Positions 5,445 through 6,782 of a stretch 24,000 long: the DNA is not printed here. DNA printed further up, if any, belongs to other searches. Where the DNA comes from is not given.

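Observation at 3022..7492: Heliorhodopsin embedded in a peroxide-defence neighbourhood of a probable anaerobe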

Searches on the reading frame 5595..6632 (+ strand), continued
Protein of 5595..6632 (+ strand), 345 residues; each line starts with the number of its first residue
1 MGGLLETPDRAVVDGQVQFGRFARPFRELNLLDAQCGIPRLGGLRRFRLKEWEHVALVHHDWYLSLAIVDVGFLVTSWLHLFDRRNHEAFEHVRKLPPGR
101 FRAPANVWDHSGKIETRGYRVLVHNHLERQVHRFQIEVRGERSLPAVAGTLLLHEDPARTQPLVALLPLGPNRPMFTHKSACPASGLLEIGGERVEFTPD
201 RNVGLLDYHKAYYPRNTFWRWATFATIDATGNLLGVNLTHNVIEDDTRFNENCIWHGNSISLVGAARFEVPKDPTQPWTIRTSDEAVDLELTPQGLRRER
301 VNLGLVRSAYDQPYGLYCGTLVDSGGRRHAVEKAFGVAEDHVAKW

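Call 55: fold_search(model_id=the predicted structure, library=pdb)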
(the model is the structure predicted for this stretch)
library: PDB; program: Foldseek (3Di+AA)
matches with E <= 10: 876; with E <= 0.001: 9
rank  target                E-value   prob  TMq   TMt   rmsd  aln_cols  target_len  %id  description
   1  6kbc                  4.4e-08  1.00  0.57  0.53   8.5       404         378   11  Crystal structure of CghA with Sch210972 (released 2020-06-24)
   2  7a0t_B                2.1e-07  1.00  0.45  0.47   7.6       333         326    9  Crystal structure of kievitone hydratase from Nectria haematococca (P21 SG) (released 2021-08-18)
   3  7a0q_A                3.9e-07  1.00  0.46  0.48   7.3       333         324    9  Crystal structure of kievitone hydratase from Nectria haematococca (C2 SG) (released 2021-08-18)
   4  7a0t_A                4.7e-07  1.00  0.44  0.46   7.8       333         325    9  Crystal structure of kievitone hydratase from Nectria haematococca (P21 SG) (released 2021-08-18)
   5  9g4c_B                1.9e-06  1.00  0.44  0.43   9.8       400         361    9  25-phosphosteroid lyase + phosphate + desmost-1,4-diene-3-one (released 2026-01-28)
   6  9g2i_A                2.6e-06  1.00  0.45  0.44   8.4       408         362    9  25-phosphosteroid lyase + phosphate (released 2026-01-21)
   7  9fzn_A                2.6e-06  1.00  0.42  0.41  10.3       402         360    9  25-phosphosteroid lyase (25-PSL) (released 2026-01-14)
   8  9fzn_B                2.6e-06  1.00  0.38  0.37   9.8       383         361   10  25-phosphosteroid lyase (25-PSL) (released 2026-01-14)
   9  9g4c_A                1.3e-05  1.00  0.47  0.46   8.2       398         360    9  25-phosphosteroid lyase + phosphate + desmost-1,4-diene-3-one (released 2026-01-28)
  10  2x4m_B                1.1e-03  0.23  0.12  0.14  22.2       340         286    8  Yersinia Pestis Plasminogen Activator Pla (released 2010-07-28)
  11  2x4m_C                2.4e-03  0.21  0.13  0.14  21.9       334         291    9  Yersinia Pestis Plasminogen Activator Pla (released 2010-07-28)
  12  5yvf_C                2.8e-03  0.21  0.13  0.14  18.1       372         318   10  Crystal structure of BFA1 (released 2018-08-08)
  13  4yhc_B                3.1e-03  0.30  0.12  0.11  18.9       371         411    9  Crystal structure of the WD40 domain of SCAP from fission yeast (released 2015-04-01)
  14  2vdf                  7.8e-03  0.28  0.17  0.22  18.2       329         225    8  Structure of the OpcA adhesion from Neisseria meningitidis determined by crystallization from the cubic mesophase (released 2007-10-23)
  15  5dl6                  1.0e-02  0.21  0.15  0.14  17.1       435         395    6  Crystal structure of Acinetobacter baumannii OccAB2 (released 2016-02-03)
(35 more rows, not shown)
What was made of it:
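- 5595..6632 (+): DUF2804 protein, 345 aa. Predicted soluble double beta-barrel enzyme. Foldseek matches: CghA 4e-8, kievitone hydratase 2e-7, 25-phosphosteroid lyase 2e-6 (call 55).
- Closest known: Kievitone hydratase, CghA and 25-phosphosteroid lyase. Same: The DUF2804 model matches these at Foldseek probability 1.0, E 4e-8 to 1e-5 (call 55).
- The fold resembles kievitone hydratase and 25-phosphosteroid lyase (call 55).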

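Call 71: find_encoding_contigs(protein=P0124, flank=4000, max_places=2)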
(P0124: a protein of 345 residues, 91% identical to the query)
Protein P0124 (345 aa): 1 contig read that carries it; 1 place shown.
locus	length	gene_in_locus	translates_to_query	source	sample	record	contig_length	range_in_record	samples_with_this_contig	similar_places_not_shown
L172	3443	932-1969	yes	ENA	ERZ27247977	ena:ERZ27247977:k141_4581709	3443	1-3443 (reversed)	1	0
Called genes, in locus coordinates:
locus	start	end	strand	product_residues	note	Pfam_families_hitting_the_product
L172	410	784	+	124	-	PF06941:NT5C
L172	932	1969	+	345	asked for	PF10974:DUF2804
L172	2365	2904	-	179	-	PF11193:DUF2812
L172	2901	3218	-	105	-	PF03551:PadR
